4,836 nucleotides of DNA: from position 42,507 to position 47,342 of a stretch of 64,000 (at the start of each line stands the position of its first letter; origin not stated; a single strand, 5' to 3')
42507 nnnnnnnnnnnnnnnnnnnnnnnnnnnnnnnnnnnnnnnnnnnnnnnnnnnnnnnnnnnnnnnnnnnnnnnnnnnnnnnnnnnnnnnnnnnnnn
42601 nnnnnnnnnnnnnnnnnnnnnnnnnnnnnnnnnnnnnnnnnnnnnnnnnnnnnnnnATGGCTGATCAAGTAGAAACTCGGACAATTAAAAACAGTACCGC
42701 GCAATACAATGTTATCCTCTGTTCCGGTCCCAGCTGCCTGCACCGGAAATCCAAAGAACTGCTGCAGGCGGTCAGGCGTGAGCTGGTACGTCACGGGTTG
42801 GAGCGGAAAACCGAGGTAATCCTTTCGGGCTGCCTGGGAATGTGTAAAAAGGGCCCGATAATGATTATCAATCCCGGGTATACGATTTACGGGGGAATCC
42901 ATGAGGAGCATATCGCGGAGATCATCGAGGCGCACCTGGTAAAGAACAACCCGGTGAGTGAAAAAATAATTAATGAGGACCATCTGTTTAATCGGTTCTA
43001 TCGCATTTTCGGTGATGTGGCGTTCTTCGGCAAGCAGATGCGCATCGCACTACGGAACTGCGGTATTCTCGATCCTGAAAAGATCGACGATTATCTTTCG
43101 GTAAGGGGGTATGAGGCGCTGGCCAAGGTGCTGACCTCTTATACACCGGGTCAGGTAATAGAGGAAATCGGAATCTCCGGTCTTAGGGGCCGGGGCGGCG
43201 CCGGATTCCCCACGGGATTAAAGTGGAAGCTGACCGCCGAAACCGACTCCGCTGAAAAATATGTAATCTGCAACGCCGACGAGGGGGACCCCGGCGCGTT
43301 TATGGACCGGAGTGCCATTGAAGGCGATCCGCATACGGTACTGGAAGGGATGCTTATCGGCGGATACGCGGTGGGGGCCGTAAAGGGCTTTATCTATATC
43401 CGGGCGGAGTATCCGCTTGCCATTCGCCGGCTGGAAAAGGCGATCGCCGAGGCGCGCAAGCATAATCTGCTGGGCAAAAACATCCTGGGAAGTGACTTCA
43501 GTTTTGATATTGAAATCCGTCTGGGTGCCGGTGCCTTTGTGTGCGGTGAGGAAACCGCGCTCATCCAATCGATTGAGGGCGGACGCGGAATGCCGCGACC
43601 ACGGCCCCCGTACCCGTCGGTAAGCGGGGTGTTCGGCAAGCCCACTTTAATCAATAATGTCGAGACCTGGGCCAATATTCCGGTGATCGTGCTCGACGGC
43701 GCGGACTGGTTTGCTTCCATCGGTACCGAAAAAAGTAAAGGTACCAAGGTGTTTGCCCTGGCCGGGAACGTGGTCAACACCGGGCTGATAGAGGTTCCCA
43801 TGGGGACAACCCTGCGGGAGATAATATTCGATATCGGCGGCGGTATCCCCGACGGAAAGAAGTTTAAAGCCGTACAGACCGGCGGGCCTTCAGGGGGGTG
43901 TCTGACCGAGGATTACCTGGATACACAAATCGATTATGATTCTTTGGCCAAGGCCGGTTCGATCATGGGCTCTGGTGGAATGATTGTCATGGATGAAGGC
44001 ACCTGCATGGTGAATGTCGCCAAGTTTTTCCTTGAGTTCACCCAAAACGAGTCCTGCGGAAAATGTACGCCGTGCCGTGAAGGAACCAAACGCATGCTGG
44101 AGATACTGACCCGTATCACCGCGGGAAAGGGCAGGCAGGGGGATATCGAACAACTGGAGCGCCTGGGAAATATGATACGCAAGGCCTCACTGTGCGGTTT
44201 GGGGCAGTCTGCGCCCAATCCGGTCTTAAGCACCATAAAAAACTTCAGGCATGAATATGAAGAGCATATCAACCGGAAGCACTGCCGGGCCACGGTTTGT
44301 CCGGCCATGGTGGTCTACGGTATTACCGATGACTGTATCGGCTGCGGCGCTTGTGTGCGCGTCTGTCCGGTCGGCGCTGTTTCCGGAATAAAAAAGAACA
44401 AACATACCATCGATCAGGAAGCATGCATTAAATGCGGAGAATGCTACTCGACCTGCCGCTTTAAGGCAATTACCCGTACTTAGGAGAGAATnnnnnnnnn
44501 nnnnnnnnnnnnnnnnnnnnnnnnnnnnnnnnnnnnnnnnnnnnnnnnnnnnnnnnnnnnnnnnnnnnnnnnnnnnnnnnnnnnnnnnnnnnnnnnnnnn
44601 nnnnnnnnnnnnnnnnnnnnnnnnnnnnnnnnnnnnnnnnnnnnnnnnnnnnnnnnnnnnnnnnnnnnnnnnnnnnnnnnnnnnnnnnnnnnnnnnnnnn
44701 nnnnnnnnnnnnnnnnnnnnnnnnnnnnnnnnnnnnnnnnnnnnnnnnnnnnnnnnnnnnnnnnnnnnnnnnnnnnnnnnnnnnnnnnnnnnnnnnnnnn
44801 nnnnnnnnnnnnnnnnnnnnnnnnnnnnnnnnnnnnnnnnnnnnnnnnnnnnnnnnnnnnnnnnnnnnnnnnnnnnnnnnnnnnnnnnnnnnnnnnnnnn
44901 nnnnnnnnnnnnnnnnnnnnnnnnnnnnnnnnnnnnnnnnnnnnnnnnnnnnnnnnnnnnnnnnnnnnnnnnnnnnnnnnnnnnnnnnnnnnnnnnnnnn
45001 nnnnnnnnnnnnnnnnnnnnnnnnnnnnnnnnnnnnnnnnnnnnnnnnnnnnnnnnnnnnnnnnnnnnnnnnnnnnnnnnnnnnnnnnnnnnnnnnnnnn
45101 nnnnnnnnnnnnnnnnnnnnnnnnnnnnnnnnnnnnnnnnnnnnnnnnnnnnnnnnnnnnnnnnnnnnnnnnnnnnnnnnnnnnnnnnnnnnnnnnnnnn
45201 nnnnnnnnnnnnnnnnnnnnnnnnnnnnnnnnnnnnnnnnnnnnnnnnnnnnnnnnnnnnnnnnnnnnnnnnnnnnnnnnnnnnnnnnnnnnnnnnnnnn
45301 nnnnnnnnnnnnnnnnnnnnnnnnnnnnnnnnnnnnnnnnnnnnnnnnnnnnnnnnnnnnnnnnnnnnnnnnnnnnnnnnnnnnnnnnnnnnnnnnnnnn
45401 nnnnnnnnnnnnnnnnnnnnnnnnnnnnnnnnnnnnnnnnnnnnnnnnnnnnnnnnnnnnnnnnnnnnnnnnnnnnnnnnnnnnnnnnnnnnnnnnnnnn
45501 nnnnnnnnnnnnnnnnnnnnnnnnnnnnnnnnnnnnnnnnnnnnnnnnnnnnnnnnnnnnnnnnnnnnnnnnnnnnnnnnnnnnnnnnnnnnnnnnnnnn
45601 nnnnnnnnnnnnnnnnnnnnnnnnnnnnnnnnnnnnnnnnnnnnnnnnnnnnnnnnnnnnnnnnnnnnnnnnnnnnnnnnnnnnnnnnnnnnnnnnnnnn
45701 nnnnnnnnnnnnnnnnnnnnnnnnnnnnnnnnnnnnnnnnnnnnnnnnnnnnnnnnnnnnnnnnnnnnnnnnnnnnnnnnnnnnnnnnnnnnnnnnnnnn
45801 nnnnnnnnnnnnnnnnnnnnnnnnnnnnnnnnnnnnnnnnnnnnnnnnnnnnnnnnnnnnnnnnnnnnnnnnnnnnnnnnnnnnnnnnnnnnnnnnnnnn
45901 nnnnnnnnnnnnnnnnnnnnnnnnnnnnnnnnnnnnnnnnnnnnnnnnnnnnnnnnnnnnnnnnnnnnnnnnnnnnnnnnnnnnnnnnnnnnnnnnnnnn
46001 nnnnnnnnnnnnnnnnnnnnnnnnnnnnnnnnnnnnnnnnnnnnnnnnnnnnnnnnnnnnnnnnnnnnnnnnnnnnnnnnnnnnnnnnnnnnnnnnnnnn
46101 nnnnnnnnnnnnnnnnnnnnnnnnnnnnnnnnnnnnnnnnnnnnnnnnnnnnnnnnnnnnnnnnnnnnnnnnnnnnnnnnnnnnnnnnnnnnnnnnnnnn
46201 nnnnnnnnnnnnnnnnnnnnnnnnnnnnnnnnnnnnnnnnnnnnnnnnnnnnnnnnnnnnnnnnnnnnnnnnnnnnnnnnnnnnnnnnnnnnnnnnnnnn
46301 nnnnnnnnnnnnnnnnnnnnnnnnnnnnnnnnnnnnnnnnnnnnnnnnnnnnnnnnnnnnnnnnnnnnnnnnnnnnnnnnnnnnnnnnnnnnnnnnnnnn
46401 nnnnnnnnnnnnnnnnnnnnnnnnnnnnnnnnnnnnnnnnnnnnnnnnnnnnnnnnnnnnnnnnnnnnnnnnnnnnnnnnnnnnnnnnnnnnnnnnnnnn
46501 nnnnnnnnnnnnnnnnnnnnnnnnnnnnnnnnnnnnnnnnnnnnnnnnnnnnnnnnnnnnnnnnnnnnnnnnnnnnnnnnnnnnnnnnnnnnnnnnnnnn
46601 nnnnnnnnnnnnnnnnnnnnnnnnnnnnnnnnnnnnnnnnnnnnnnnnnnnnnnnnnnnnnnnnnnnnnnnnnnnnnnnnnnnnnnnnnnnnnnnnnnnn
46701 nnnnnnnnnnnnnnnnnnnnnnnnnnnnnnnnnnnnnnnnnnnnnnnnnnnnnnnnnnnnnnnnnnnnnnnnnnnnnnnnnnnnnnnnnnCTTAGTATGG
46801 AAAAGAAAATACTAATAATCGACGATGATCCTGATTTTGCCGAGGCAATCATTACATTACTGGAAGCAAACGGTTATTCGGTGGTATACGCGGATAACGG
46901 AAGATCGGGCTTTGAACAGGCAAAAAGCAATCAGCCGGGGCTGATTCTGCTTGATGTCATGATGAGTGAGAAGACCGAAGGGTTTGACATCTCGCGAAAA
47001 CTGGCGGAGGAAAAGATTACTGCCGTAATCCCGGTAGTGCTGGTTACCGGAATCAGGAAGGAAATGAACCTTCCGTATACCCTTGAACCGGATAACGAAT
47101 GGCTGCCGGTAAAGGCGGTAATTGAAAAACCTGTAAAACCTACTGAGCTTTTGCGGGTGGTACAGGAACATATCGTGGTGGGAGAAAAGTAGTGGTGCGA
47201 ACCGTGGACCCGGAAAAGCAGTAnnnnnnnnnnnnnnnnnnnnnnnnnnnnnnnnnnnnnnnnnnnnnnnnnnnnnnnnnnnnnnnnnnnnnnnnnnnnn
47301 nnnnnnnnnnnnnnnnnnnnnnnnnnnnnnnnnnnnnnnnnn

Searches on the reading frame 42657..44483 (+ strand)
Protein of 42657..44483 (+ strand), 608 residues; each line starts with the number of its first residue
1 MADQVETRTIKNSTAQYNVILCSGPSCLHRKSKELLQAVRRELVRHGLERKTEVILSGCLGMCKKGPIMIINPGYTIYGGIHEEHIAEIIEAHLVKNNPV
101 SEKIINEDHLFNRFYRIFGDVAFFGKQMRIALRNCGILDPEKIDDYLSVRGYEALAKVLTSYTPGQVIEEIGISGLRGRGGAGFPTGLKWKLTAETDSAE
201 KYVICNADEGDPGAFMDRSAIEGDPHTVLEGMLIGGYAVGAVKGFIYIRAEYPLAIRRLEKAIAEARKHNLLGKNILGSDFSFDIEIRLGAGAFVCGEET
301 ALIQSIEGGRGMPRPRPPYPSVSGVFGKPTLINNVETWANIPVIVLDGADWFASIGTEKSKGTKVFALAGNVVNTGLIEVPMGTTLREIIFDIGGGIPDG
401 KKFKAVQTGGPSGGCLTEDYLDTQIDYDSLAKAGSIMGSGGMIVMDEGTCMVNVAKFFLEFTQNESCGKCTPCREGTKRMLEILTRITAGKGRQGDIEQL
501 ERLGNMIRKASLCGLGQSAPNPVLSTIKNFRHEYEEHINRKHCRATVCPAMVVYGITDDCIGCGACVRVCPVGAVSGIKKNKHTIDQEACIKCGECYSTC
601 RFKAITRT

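Call 6: search_protein_families(library=pfam, proteins=[window:42657-44483:+])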
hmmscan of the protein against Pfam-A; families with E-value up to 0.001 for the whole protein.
window:42657-44483:+ (608 aa): 12 families
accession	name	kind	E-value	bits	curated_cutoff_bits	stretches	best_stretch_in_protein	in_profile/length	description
PF01512.22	Complex1_51K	-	1.1e-48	165.3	31.2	1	174-342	4-149/150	Nuo51 FMN-binding domain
PF10589.14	NADH_4Fe-4S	-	1.7e-36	124.4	23.5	1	454-537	2-85/85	NADH-ubiquinone oxidoreductase-F iron-sulfur binding region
PF00037.32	Fer4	-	1.8e-11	43.8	21.1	2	556-575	4-23/24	4Fe-4S binding domain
PF13237.11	Fer4_10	-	3.7e-08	33.6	25.5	1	557-600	6-52/53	4Fe-4S dicluster domain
PF12838.12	Fer4_7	-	5.2e-08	33.7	27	1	560-604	2-52/52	4Fe-4S dicluster domain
PF01257.25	2Fe-2S_thioredx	-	9e-08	32.5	24.8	1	14-92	63-143/145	Thioredoxin-like [2Fe-2S] ferredoxin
PF13187.11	Fer4_9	-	3.4e-07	30.6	27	1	559-604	1-51/52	4Fe-4S dicluster domain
PF12837.12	Fer4_6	-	6.5e-07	29.4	25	2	558-574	7-23/24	4Fe-4S binding domain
PF10531.15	SLBB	-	1.5e-06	28.3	27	1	366-414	2-53/55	SLBB domain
PF14697.11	Fer4_21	-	1.7e-05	25.3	35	0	553-574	34-56/59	4Fe-4S dicluster domain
PF12797.12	Fer4_2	-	2.9e-05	24.2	24.5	1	557-572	7-22/22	4Fe-4S binding domain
PF12800.12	Fer4_4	-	6.6e-05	23.4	24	1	558-573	2-17/17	4Fe-4S binding domain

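Call 7: search_protein_families(library=ncbifam, proteins=[window:42657-44483:+])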
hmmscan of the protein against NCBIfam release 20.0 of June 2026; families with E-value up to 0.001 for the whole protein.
window:42657-44483:+ (608 aa): 46 families (the best 25 are shown)
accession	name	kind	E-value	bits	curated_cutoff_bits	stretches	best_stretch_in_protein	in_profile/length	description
TIGR01959.1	nuoF_fam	equivalog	6.7e-155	515.5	558.65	1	139-538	10-410/410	NADH-quinone oxidoreductase subunit NuoF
NF008436.0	PRK11278.1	equivalog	1.1e-123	413.4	749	1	140-545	24-433/448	NADH-quinone oxidoreductase subunit NuoF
NF010120.0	PRK13596.1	equivalog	1.2e-118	396.4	389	1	155-545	31-424/433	NADH-quinone oxidoreductase subunit NuoF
NF058577.1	FdxA_fam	equivalog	2.5e-13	50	65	1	554-604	3-52/52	4Fe-4S ferredoxin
TIGR04481.1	PR_assoc_PrdC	equivalog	1.3e-12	47.3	490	1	166-417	75-289/425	proline reductase-associated electron transfer protein PrdC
TIGR01945.1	rnfC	subfamily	1.4e-11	43.6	245.95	1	159-266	116-221/435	RnfABCDGE type electron transport complex subunit C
NF041613.1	fdxn_Azotob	equivalog_domain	2.3e-11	43.9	195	1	26-106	23-103/107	2Fe-2S ferredoxin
NF041612.1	fdxn_Clost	equivalog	1.1e-10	42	150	1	27-101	24-98/102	2Fe-2S ferredoxin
NF003454.1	PRK05035.1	equivalog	7.3e-10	37.9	345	1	159-394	118-318/556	electron transport complex subunit RsxC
TIGR04105.1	FeFe_hydrog_B1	subfamily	9.3e-10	37.7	450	1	547-607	101-161/462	monomeric [FeFe] hydrogenase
NF045874.1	Vhu_polyferre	exception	5.6e-09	35.2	600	1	555-606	125-175/381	F420-non-reducing hydrogenase associated-polyferredoxin VhuB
TIGR01944.1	rnfB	subfamily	8.6e-09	35.2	68.7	1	546-606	101-161/190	RnfABCDGE type electron transport complex subunit B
NF038196.1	ferrodoxin_EFR1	subfamily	3.6e-08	33.7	75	1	553-606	179-230/242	EFR1 family ferrodoxin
NF040864.1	HgcB_ferredoxin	equivalog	3.6e-08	33.1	99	1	557-606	13-62/93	mercury methylation ferredoxin HgcB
NF003475.0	PRK05113.1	equivalog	1.2e-07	31.8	203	1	547-605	102-160/190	electron transport complex subunit RsxB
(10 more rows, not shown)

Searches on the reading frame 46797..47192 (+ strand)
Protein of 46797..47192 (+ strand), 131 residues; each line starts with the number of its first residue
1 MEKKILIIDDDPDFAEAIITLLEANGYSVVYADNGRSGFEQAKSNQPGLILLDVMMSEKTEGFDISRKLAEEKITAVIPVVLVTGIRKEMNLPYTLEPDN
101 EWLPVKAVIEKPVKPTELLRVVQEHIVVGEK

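Call 6: search_protein_families(library=pfam, proteins=[window:46797-47192:+])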
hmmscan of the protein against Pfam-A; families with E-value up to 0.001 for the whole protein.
window:46797-47192:+ (131 aa): 1 family
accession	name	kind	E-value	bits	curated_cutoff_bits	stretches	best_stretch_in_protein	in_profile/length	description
PF00072.30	Response_reg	-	6.9e-18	65.3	30.2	1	5-122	1-110/111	Response regulator receiver domain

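Call 7: search_protein_families(library=ncbifam, proteins=[window:46797-47192:+])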
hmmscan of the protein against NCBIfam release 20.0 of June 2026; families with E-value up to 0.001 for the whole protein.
window:46797-47192:+ (131 aa): 75 families (the best 25 are shown)
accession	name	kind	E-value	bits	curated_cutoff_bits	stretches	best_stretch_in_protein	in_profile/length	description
NF045717.1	DVU0259_DivK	exception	1.2e-19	70.6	160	1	1-126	1-116/117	DVU0259 family response regulator domain-containing protein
NF007135.0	PRK09581.1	equivalog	1.2e-15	57.4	474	1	1-90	1-89/457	PleD family two-component system response regulator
TIGR02154.1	PhoB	equivalog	1.7e-15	56.9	296.2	1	1-99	1-98/226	phosphate regulon transcriptional regulator PhoB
NF040689.1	MtrAB_MtrA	equivalog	1.2e-14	54.2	300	1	5-123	1-110/219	MtrAB system response regulator MtrA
NF053854.1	RespRegPhoBBctds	equivalog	1.2e-13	51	270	1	5-89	1-83/225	two-component system response regulator PhoB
NF047793.1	ResRegPgtA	equivalog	1.2e-13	50.7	650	1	2-124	5-119/414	two-component system response regulator PgtA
NF045944.1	ResRegRpaBCyano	equivalog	3.6e-12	46.2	330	1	6-87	1-78/229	response regulator transcription factor RpaB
NF041733.1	resp_reg_CseB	equivalog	7.1e-12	45.2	350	1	4-97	2-91/228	two-component system response regulator CseB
NF040534.1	resp_reg_YycF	equivalog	1.7e-11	43.9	340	1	3-97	1-91/231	response regulator YycF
NF051870.1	NAssimRespRegNtrX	equivalog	2.1e-11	43.4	600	1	4-86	3-84/452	nitrogen assimilation response regulator NtrX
NF007546.0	PRK10161.1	equivalog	3.3e-11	43.2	471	1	1-120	1-114/229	phosphate response regulator transcription factor PhoB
NF008296.0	PRK11083.1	equivalog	4.3e-11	42.7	273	1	2-97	3-94/228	two-component system response regulator CreB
NF033117.2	vanR_ACDEGLN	exception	6.9e-11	42.1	350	1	5-122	1-109/226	VanR-ABDEGLN family response regulator transcription factor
NF007982.1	PRK10710.1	equivalog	8.2e-11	41.9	380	1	3-118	8-114/235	envelope stress response regulator BaeR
NF041832.1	near_NosP_CTERM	subfamily_domain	2.1e-10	40.2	400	1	3-123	252-367/370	NahK/ErcS family hybrid sensor histidine kinase/response regulator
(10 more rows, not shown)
